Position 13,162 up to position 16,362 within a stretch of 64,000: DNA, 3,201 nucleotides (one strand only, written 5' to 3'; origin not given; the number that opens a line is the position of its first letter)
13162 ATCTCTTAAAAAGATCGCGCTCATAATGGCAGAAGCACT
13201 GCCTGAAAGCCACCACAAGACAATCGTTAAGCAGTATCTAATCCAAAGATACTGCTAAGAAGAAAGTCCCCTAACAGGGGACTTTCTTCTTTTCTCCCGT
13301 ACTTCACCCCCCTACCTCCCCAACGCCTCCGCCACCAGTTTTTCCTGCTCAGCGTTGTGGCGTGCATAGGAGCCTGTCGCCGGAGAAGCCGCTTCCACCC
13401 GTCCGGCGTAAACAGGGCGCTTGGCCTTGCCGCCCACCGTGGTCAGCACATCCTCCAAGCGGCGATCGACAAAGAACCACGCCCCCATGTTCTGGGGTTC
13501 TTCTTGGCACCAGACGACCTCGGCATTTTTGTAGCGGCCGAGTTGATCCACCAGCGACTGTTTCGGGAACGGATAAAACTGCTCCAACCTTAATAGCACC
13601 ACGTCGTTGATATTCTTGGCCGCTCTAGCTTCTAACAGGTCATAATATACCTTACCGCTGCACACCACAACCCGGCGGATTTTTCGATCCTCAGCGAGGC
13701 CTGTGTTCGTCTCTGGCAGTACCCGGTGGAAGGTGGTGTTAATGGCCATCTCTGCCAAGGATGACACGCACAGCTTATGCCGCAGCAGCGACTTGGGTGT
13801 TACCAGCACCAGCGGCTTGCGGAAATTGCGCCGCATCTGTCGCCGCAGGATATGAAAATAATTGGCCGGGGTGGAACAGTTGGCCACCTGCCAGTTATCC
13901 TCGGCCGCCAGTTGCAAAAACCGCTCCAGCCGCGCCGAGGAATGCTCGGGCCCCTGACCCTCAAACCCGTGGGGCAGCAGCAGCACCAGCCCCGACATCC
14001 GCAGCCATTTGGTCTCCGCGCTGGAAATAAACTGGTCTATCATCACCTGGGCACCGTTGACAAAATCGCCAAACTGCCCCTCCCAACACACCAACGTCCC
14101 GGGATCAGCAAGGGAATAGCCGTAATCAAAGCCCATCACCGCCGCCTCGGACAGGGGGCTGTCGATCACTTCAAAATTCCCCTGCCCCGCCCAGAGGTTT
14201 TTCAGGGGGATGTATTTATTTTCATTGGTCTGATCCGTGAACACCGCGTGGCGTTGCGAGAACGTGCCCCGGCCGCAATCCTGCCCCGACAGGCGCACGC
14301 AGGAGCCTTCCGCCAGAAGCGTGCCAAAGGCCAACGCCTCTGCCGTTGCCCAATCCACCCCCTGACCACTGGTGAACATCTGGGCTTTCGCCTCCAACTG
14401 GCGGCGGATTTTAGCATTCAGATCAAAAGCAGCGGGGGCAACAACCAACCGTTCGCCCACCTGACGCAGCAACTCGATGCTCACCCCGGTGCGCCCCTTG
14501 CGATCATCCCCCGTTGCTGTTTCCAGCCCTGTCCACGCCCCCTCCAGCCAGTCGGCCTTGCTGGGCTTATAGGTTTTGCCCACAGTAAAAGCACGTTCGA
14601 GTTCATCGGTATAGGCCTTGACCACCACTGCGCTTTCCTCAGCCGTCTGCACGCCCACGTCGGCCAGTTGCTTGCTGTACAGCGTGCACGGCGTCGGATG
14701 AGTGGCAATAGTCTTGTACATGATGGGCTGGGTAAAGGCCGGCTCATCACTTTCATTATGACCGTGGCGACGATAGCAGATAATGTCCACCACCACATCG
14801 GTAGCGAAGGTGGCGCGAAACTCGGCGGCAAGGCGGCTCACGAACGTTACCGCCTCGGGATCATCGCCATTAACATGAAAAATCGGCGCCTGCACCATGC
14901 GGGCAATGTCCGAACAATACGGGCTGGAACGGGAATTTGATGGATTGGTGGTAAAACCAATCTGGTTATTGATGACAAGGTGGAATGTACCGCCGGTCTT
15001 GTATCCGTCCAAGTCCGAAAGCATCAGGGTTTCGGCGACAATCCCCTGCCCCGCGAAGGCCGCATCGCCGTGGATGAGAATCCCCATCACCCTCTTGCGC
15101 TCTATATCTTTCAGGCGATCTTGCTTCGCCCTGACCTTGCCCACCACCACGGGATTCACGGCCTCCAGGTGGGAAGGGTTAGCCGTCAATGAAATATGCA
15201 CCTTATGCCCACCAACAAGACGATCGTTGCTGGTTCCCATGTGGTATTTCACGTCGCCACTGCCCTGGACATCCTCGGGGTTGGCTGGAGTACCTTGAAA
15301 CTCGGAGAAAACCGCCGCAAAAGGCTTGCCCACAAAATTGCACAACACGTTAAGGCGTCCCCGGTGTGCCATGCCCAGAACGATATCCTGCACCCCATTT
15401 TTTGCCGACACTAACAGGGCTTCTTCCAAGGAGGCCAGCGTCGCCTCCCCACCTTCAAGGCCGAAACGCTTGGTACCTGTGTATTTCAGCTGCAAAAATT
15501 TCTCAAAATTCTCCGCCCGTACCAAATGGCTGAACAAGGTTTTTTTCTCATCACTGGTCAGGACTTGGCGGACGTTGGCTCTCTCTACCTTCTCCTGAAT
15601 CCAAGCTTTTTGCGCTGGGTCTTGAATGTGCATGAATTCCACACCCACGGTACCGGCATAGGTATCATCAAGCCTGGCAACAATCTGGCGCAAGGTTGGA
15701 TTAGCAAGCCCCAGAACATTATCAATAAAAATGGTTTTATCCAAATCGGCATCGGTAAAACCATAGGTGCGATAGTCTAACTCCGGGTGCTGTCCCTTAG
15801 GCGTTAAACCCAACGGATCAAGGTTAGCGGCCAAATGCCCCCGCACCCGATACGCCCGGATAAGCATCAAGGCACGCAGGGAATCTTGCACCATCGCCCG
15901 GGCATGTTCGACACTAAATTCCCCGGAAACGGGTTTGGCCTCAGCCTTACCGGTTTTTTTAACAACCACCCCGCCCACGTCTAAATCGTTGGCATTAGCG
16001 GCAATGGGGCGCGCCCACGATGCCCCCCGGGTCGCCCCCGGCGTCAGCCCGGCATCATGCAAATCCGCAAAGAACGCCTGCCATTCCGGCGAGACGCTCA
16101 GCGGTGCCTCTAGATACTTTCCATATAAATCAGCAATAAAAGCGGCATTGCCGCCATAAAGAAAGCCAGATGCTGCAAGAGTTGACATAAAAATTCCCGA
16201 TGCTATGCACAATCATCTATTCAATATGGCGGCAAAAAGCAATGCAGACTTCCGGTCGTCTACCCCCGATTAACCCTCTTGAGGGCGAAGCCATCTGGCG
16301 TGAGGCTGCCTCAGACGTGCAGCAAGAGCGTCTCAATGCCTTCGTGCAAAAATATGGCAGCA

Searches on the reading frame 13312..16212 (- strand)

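Call 43: search_protein_families(library=pfam, proteins=[window:13312-16212:-], max_evalue=0.001)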
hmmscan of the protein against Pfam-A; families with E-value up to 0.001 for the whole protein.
window:13312-16212:- (966 aa): 4 families
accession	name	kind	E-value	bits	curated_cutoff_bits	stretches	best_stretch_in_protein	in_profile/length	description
PF16870.10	OxoGdeHyase_C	-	3.1e-54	183.3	27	1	816-964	1-151/151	2-oxoglutarate dehydrogenase C-terminal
PF00676.26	E1_dh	-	6.4e-53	180.1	22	1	231-550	4-296/300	Dehydrogenase E1 component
PF02779.29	Transket_pyr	-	6.9e-49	166.3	27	1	618-811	2-173/174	Transketolase, pyrimidine binding domain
PF16078.10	2-oxogl_dehyd_N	-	2.5e-13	49.8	27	1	16-53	2-39/41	2-oxoglutarate dehydrogenase N-terminus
